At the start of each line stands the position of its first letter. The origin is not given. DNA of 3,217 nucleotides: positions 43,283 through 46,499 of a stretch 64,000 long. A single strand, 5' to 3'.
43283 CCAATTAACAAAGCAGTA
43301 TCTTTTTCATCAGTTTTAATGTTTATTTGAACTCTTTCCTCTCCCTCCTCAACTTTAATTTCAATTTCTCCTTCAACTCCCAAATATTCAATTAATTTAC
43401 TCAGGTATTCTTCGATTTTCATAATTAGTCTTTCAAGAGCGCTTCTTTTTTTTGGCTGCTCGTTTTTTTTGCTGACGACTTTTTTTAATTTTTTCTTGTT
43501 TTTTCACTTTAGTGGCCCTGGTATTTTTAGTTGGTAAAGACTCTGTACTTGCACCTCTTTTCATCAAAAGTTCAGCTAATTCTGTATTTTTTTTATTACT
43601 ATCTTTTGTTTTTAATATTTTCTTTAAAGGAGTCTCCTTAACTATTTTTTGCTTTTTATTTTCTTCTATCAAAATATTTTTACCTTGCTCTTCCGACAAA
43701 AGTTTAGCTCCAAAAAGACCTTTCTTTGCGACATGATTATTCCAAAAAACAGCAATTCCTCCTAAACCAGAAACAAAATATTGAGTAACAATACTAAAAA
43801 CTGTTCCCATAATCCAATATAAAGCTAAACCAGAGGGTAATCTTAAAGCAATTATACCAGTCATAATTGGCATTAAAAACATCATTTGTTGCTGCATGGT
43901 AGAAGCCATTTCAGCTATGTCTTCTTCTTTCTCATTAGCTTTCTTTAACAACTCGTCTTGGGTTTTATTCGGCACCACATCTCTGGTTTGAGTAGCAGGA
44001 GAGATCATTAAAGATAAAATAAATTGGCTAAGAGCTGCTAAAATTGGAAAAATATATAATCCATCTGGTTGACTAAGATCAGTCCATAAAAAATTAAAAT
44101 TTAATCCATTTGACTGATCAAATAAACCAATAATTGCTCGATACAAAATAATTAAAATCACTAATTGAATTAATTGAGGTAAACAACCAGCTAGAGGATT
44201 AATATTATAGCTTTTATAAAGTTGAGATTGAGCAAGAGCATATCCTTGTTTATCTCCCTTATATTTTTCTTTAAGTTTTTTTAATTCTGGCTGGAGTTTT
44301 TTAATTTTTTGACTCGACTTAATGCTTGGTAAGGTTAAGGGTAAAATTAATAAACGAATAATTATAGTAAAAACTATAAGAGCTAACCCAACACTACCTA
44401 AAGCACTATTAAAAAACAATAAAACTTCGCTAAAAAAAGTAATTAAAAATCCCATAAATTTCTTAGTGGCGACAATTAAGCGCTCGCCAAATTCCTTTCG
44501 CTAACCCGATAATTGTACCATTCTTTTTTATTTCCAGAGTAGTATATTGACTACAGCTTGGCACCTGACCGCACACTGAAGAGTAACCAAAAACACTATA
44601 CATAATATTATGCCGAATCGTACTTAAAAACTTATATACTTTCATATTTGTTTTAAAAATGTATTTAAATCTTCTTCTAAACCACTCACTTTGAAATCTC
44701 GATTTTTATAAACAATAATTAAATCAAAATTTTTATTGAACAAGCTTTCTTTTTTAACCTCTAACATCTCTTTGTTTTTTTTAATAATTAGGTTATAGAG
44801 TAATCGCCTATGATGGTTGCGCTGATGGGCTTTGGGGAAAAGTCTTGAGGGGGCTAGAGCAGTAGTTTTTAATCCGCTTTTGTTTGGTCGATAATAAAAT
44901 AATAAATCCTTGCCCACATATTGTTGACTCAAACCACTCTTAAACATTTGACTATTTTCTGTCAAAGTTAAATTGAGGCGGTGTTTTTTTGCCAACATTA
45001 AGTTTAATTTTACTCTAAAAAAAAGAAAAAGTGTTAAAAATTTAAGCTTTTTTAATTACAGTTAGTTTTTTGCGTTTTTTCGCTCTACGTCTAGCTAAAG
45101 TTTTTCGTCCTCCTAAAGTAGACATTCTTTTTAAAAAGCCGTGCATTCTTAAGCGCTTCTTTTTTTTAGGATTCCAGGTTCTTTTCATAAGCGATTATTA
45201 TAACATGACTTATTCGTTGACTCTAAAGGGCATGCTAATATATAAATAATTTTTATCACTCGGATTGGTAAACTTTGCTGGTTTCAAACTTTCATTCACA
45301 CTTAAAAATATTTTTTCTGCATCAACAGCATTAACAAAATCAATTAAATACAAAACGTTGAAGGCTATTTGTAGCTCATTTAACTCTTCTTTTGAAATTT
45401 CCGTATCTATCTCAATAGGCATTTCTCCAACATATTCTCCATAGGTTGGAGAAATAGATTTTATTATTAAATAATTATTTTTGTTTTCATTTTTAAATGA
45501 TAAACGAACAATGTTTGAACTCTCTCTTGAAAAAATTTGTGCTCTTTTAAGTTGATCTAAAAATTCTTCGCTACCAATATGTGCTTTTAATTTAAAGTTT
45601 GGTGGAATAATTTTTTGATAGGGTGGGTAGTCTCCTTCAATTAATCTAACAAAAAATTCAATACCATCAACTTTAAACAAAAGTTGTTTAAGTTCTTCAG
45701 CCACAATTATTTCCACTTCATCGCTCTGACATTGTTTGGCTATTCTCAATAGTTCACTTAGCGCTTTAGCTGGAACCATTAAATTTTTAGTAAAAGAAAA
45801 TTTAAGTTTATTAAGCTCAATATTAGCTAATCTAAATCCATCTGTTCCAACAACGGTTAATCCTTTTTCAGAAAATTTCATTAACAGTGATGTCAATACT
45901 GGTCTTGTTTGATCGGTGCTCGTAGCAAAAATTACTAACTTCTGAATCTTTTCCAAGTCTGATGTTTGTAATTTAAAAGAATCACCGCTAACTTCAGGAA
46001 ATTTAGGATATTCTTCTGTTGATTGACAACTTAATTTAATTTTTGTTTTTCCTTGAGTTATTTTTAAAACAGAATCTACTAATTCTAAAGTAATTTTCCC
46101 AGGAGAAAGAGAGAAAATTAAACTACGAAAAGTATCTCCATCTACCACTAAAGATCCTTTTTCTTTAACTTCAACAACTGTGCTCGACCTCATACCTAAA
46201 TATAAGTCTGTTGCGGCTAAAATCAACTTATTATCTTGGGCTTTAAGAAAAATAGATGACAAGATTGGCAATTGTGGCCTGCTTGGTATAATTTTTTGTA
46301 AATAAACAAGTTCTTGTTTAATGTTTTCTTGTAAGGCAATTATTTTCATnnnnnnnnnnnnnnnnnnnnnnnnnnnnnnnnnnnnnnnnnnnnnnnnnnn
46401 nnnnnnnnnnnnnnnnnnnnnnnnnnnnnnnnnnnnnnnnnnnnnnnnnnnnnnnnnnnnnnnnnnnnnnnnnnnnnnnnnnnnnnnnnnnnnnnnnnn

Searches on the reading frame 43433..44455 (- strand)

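Call 54: search_protein_families(library=pfam, proteins=[window:43433-44455:-], max_evalue=0.0001)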
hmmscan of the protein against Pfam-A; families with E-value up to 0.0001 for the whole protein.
window:43433-44455:- (340 aa): 1 family
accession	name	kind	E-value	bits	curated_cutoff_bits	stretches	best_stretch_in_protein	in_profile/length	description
PF02096.25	60KD_IMP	-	2.8e-48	164.4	35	1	23-228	2-161/163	60Kd inner membrane protein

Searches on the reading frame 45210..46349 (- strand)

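Call 54: search_protein_families(library=pfam, proteins=[window:45210-46349:-], max_evalue=0.0001)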
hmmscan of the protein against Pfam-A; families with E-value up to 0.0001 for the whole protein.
window:45210-46349:- (379 aa): 3 families
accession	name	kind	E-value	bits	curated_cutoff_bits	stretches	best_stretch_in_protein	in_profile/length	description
PF00712.24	DNA_pol3_beta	-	9.6e-25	87.5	24.4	1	1-117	1-119/120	DNA polymerase III beta subunit, N-terminal domain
PF02767.21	DNA_pol3_beta_2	-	1.1e-22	81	27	1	127-242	2-115/116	DNA polymerase III beta subunit, central domain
PF02768.20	DNA_pol3_beta_3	-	4.2e-20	72.2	27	1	246-376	2-121/121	DNA polymerase III beta subunit, C-terminal domain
